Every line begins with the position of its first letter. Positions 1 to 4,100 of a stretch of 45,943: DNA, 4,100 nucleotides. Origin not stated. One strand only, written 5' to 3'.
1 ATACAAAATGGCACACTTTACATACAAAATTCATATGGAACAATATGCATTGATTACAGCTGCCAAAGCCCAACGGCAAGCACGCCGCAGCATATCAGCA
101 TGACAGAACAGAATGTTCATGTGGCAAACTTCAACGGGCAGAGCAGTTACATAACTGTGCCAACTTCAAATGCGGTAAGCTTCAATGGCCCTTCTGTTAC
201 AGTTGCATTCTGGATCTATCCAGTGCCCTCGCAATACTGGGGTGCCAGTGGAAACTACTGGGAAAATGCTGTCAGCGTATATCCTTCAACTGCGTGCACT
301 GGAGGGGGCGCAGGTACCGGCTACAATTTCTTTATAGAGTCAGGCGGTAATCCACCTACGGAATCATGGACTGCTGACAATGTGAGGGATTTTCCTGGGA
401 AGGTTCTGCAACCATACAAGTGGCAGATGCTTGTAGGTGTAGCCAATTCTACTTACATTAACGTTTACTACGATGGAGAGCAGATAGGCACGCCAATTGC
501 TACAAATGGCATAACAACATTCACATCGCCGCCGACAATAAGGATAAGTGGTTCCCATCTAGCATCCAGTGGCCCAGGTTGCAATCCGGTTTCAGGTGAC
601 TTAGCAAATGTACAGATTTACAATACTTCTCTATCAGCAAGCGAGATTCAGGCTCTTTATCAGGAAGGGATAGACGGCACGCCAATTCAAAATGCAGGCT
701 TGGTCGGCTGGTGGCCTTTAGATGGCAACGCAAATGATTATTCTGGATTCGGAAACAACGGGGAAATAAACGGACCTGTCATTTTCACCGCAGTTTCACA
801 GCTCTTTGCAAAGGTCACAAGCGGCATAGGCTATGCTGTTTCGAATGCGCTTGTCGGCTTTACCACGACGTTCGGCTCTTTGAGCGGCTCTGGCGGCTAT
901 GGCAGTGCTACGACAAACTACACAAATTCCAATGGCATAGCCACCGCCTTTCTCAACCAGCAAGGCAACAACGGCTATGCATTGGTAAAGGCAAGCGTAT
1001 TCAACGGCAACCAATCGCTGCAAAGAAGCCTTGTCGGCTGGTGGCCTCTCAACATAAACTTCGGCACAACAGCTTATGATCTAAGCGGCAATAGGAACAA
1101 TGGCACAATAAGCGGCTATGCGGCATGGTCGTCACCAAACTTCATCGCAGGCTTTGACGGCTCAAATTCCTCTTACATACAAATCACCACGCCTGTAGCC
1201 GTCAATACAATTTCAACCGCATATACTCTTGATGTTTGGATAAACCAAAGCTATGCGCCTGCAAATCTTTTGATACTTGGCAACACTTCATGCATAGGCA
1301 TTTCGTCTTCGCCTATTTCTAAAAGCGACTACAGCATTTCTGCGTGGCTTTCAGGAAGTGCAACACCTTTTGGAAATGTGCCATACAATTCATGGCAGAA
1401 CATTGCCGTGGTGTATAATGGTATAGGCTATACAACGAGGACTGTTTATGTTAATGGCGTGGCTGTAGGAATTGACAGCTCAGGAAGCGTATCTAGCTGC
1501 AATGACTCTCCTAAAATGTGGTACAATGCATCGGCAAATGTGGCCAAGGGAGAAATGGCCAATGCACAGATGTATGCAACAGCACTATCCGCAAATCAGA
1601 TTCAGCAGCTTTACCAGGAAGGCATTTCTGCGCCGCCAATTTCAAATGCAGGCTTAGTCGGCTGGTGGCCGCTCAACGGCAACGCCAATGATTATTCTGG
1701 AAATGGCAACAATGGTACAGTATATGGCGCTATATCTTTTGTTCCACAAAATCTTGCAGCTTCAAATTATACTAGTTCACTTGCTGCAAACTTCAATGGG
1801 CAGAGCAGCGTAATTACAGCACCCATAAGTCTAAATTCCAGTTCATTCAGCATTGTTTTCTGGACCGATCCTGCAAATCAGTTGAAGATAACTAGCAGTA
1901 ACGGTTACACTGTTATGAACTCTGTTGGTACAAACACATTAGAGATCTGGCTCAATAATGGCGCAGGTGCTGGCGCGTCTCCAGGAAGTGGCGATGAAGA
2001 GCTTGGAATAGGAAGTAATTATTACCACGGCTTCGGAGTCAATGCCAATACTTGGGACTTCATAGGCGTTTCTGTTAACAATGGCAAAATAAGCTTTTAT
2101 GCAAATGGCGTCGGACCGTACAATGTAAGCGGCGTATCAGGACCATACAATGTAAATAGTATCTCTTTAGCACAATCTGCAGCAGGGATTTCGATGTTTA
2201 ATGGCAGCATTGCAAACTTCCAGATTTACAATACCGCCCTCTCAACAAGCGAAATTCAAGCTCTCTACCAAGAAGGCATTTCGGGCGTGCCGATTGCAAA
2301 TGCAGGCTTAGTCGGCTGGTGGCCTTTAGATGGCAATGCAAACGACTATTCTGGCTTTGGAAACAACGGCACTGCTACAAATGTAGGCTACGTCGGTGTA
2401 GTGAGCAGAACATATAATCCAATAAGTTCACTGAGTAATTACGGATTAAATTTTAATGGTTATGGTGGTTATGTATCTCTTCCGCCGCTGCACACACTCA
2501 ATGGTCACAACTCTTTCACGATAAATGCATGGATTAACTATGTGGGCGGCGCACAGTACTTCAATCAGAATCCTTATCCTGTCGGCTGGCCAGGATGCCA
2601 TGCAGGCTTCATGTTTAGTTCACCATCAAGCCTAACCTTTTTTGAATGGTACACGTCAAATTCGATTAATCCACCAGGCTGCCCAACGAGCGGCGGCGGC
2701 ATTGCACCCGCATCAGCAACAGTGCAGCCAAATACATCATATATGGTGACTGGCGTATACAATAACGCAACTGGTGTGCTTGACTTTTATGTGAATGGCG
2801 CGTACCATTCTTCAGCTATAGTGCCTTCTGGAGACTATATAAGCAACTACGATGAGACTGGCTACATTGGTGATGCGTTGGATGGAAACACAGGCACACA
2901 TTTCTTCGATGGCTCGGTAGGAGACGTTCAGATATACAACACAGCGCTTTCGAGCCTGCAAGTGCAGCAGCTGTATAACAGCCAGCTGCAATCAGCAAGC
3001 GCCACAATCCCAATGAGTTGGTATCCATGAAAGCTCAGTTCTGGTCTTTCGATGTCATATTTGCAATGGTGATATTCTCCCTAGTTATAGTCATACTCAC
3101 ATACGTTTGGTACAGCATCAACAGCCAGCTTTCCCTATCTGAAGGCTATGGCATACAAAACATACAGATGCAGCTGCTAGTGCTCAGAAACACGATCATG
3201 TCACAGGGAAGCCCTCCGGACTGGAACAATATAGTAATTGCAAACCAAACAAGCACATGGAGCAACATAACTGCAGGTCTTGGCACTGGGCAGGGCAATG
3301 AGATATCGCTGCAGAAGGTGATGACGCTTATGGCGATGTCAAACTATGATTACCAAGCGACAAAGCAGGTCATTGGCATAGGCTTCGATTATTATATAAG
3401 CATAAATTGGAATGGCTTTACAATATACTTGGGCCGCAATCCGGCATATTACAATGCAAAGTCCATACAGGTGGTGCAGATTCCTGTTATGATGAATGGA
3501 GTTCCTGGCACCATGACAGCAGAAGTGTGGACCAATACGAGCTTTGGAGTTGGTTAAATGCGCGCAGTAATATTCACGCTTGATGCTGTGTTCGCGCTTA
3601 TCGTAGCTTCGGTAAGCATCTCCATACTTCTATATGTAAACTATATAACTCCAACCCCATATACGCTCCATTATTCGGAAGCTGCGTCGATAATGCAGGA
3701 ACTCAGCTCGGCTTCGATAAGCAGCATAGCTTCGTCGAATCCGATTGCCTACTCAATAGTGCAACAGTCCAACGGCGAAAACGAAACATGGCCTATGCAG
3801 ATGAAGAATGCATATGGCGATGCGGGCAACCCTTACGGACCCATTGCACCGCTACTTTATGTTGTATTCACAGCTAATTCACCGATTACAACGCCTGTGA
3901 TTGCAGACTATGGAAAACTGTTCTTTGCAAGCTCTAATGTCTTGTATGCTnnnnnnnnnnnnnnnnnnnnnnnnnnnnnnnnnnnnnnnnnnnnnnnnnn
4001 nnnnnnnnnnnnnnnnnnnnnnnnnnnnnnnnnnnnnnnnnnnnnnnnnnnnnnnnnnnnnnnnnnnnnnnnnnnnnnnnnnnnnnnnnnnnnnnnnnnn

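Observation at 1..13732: Type IV pilus/Tad-like machine facing giant LamG-lectin proteins that carry prepilin-type signal peptides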

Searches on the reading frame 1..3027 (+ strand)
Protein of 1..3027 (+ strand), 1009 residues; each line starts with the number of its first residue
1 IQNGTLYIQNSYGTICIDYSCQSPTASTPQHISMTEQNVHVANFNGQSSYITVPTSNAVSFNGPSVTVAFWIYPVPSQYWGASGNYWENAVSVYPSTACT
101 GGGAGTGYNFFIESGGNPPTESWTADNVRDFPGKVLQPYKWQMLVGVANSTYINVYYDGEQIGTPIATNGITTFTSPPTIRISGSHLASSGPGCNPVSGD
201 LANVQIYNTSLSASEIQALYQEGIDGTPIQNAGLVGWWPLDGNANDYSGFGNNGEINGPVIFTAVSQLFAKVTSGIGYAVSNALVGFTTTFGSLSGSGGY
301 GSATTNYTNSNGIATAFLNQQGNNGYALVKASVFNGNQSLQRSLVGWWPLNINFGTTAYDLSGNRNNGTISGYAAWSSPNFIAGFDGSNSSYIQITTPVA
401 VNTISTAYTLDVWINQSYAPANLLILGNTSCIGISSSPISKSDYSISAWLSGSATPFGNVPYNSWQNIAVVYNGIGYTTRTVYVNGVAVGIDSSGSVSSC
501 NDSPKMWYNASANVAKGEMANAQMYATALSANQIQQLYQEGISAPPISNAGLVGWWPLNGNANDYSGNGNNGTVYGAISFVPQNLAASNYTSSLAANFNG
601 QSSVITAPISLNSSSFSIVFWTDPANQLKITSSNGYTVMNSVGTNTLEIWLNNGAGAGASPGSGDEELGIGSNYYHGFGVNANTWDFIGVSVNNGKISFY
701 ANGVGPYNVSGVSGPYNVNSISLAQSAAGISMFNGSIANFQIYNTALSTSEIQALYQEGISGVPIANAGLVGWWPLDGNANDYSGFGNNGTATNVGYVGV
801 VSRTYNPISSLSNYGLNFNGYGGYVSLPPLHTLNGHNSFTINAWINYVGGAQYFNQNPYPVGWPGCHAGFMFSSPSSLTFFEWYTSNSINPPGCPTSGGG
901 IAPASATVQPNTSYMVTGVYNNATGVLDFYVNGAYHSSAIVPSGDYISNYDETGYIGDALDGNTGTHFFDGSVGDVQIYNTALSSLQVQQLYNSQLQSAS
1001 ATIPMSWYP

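Call 5: search_protein_families(library=pfam, proteins=[window:1-3027:+], max_evalue=0.01)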
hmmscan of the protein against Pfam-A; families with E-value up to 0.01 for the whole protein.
window:1-3027:+ (1009 aa): 3 families
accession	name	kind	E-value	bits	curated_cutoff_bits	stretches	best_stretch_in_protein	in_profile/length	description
PF13385.13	Laminin_G_3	-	2.7e-53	180.6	27.6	4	819-989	1-151/151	Concanavalin A-like lectin/glucanases superfamily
PF00354.24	Pentaxin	-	4.5e-07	30.2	25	0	464-555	94-179/194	Pentaxin family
PF02973.23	Sialidase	-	0.00073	19.5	26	0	924-990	116-183/189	Sialidase, N-terminal domain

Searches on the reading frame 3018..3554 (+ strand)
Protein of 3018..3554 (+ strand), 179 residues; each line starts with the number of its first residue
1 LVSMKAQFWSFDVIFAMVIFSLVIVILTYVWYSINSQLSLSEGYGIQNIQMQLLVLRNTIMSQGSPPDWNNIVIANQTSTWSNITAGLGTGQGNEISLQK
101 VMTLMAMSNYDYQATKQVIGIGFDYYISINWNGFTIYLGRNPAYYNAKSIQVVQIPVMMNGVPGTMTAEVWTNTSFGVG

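Call 5: search_protein_families(library=pfam, proteins=[window:3018-3554:+], max_evalue=0.01)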
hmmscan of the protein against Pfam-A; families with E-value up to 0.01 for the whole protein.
window:3018-3554:+ (179 aa): 0 families

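Call 41: search_protein_families(library=pfam, proteins=[window:3027-3554:+], max_evalue=1)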
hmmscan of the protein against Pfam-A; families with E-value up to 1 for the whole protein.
window:3027-3554:+ (176 aa): 0 families

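Call 42: search_protein_families(library=ncbifam, proteins=[window:3027-3554:+], max_evalue=0.01)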
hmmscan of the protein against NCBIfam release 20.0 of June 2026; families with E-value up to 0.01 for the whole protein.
window:3027-3554:+ (176 aa): 0 families

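Call 45: find_homologous_proteins(query=window:3027-3554:+, max_evalue=0.001)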
Query window:3027-3554:+ (176 aa): 62 proteins with E <= 0.001 among 82 candidates.
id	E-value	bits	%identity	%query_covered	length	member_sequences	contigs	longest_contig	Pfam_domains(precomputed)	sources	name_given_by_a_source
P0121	2.1e-109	380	100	100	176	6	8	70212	-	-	-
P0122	1.2e-95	336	85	100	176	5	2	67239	-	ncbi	ncbi:MAG: hypothetical protein QXM58_00345 [Candidatus Micrarchaeaceae archaeon]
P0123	9.1e-59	216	55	100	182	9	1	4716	-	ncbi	-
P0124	3.4e-58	214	56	100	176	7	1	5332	-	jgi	jgi:hypothetical protein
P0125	3.5e-56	207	55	100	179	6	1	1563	-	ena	-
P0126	6.7e-56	206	56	99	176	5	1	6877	-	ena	-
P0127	4.6e-55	204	56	100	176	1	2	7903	-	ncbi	-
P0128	5.3e-55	203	51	100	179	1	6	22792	-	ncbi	ncbi:MAG: hypothetical protein QXR85_03005 [Candidatus Micrarchaeaceae archaeon]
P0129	5.4e-55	203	55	99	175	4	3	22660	-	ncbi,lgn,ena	-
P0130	6.8e-55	203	53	100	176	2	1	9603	-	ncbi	-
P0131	7.2e-55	203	54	99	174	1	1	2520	-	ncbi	-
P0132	2.7e-53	198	52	99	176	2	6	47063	-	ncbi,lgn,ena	-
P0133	4.5e-52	194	54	99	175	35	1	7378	-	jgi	-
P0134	1.1e-51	193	55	100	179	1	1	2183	-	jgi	jgi:hypothetical protein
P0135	2.0e-51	192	53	100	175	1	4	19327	-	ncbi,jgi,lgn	ncbi:MAG: hypothetical protein ACP5P2_02865 [Candidatus Micrarchaeia archaeon]|jgi:hypothetical prot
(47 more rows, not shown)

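Call 54: predict_structure(alignment_id=A2)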
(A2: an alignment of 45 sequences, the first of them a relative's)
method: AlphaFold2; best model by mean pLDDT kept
length: 176 residues; sequences in the alignment: 45
mean_pLDDT: 86.8   pTM: 0.71
mean pLDDT of the five models: 86.8, 86.0, 85.6, 84.5, 84.1
residues with pLDDT >= 90: 109; 70-90: 44; 50-70: 18; < 50: 5
segments of 3 or more residues with pLDDT < 50: 174-176
pLDDT, mean of each block of 10 residues (from residue 1): 57 85 87 65 83 94 94 91 92 95 95 91 94 93 90 93 94 56
secondary structure, 60 per line:
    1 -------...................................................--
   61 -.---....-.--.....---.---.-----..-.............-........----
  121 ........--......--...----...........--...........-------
elements in order: H8-58 H66-69 H75-78 H95-107 H109-116 E121-128 E131-136 E146-156 E159-169

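Call 58: fold_search(model_id=the predicted structure, library=pdb)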
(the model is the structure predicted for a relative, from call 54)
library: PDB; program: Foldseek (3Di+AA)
matches with E <= 10: 621; with E <= 0.001: 0
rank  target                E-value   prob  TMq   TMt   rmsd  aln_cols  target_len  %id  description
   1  7jil_h                1.6e-02  0.89  0.24  0.21   7.8        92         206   14  70S ribosome Flavobacterium johnsoniae (released 2020-12-02)
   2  7n1p_SC               1.7e-02  0.82  0.24  0.21   9.1       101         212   11  Elongating 70S ribosome complex in a classical pre-translocation (PRE-C) conformation (released 2021-07-14)
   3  6skf_Ac               2.2e-02  0.87  0.23  0.21   6.7        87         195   10  Cryo-EM Structure of T. kodakarensis 70S ribosome (released 2020-07-29)
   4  9guw_D                2.4e-02  0.89  0.24  0.21   7.2        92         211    9  30S-TEC (TEC in expressome position) Inactive state 2 (released 2024-11-20)
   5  8buu_c                2.4e-02  0.82  0.23  0.21   6.7        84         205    8  ARE-ABCF VmlR2 bound to a 70S ribosome (released 2023-04-05)
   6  6v39_c                2.5e-02  0.80  0.23  0.20   7.3        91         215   11  Cryo-EM structure of the Acinetobacter baumannii Ribosome: 70S with P-site tRNA (released 2020-02-05)
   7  7ls1_q2               2.7e-02  0.47  0.20  0.17   8.1        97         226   10  80S ribosome from mouse bound to eEF2 (Class II) (released 2021-11-03)
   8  8p2f_d                3.2e-02  0.75  0.24  0.21   6.8        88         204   10  Staphylococcus aureus 70S ribosome with elongation factor G locked with fusidic acid cyclopentane in post-translocatio (released 2024-05-01)
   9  1fjg_C                3.4e-02  0.85  0.24  0.21   5.7        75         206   13  STRUCTURE OF THE THERMUS THERMOPHILUS 30S RIBOSOMAL SUBUNIT IN COMPLEX WITH THE ANTIBIOTICS STREPTOMYCIN, SPECTINOMYCI (released 2000-09-25)
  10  8p8w_B                3.4e-02  0.77  0.25  0.21   7.0        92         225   12  Mycoplasma pneumoniae di-ribosome in chloramphenicol-treated cells (following 70S) (released 2024-11-20)
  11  6gsj_22               3.6e-02  0.85  0.25  0.23   5.3        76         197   16  Structure of T. thermophilus 70S ribosome complex with mRNA, tRNAfMet and cognate tRNAThr in the A-site (released 2018-07-04)
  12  7ooc_B                3.6e-02  0.82  0.24  0.20   6.6        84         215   10  Mycoplasma pneumoniae 30S subunit of ribosomes in chloramphenicol-treated cells (released 2022-05-25)
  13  8p8v_B                3.6e-02  0.80  0.26  0.21   7.2       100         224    9  Mycoplasma pneumoniae di-ribosome in chloramphenicol-treated cells (leading 70S) (released 2024-11-20)
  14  8p6p_B                3.6e-02  0.80  0.26  0.21   7.2        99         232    9  Mycoplasma pneumoniae small ribosomal subunit in chloramphenicol-treated cells (released 2024-11-20)
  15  7p7q_d                3.6e-02  0.75  0.23  0.20   6.6        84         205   13  E. faecalis 70S ribosome bound by PoxtA-EQ2, high-resolution combined volume (released 2022-02-23)
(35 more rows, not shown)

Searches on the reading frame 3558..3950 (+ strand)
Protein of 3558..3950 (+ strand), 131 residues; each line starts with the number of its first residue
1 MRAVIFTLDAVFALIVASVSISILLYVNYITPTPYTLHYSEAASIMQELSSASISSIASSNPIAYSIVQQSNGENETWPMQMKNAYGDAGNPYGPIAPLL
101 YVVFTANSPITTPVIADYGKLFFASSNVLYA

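Call 41: search_protein_families(library=pfam, proteins=[window:3558-3950:+], max_evalue=1)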
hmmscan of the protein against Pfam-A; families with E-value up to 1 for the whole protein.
window:3558-3950:+ (131 aa): 1 family
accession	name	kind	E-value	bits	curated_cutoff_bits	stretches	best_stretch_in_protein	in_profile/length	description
PF17554.7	DUF5466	-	0.06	14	25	0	61-75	6-20/57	Family of unknown function (DUF5466)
